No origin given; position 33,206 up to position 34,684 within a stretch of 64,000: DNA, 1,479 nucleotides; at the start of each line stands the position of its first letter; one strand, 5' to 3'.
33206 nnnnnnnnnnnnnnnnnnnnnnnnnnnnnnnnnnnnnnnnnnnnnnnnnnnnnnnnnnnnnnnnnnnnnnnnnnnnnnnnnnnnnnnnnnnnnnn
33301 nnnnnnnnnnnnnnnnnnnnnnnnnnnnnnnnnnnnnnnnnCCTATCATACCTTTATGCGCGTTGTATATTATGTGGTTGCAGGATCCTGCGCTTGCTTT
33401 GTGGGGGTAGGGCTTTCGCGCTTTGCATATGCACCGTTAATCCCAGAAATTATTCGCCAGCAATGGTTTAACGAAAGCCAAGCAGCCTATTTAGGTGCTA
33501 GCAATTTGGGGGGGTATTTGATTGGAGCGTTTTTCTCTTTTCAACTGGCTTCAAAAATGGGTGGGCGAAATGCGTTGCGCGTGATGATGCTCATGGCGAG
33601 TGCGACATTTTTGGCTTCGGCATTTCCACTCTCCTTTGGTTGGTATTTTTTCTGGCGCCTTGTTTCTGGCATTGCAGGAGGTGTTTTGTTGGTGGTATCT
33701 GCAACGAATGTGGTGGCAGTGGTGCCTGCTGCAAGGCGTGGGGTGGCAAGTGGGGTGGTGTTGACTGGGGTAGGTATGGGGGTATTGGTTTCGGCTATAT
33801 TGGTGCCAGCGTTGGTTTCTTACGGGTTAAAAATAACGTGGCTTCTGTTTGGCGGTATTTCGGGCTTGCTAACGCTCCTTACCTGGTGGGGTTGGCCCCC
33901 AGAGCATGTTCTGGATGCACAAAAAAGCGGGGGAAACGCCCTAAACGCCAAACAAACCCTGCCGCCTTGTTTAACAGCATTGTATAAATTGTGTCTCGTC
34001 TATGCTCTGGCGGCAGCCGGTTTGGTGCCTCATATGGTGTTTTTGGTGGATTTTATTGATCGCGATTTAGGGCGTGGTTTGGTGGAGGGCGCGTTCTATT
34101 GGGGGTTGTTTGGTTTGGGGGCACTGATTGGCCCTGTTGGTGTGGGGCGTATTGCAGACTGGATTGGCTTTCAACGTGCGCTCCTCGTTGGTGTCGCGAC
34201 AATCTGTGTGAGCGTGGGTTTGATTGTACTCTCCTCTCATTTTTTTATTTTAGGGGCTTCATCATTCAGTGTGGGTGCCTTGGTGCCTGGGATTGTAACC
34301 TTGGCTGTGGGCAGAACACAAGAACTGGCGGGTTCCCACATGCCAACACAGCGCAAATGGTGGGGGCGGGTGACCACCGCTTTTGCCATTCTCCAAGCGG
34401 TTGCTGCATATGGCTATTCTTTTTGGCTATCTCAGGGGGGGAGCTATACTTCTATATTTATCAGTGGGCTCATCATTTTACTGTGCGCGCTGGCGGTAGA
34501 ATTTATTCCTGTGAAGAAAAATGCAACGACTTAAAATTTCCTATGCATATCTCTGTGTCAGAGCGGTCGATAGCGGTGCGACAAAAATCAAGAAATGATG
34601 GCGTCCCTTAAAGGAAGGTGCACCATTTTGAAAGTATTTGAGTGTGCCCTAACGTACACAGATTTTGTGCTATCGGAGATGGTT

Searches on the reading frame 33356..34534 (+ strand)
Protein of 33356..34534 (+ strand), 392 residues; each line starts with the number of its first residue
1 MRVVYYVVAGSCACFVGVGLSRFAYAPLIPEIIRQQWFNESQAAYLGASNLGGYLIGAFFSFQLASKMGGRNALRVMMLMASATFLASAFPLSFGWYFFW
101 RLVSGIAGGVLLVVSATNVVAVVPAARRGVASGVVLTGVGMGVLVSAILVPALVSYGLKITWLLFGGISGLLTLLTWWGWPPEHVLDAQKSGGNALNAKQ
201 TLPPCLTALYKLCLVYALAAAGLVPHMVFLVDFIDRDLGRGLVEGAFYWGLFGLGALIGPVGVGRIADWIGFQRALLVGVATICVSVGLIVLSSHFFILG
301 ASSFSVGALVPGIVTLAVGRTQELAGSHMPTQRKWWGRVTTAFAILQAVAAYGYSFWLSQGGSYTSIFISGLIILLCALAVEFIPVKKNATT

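Call 11: search_protein_families(library=ncbifam, proteins=[window:33356-34534:+])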
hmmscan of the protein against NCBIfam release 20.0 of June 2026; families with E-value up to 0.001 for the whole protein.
window:33356-34534:+ (392 aa): 7 families
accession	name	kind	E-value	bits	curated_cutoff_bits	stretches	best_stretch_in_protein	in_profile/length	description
TIGR00895.1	2A0115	subfamily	9.6e-11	41.2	418.55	1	6-185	17-196/398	aromatic acid/H+ symport family MFS transporter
TIGR00891.1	2A0112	subfamily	1.3e-10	41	552.9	1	41-178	47-183/405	sialate:H+ symport family MFS transporter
NF033135.1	cmx_cmrA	equivalog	1.8e-07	30.6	400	1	6-380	6-371/374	Cmx/CmrA family chloramphenicol efflux MFS transporter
TIGR00898.1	2A0119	subfamily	2.6e-05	23.2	550.75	1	51-149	136-234/506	cation transport protein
TIGR01299.1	synapt_SV2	subfamily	0.00031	18.8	637.3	1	19-129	180-290/742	synaptic vesicle protein SV2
NF003024.0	PRK03893.1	subfamily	0.00059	18.8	604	1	49-169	69-183/497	sialate:H+ symport family MFS transporter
TIGR00880.1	2_A_01_02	superfamily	0.00099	19.2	131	1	55-182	12-139/141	multidrug resistance protein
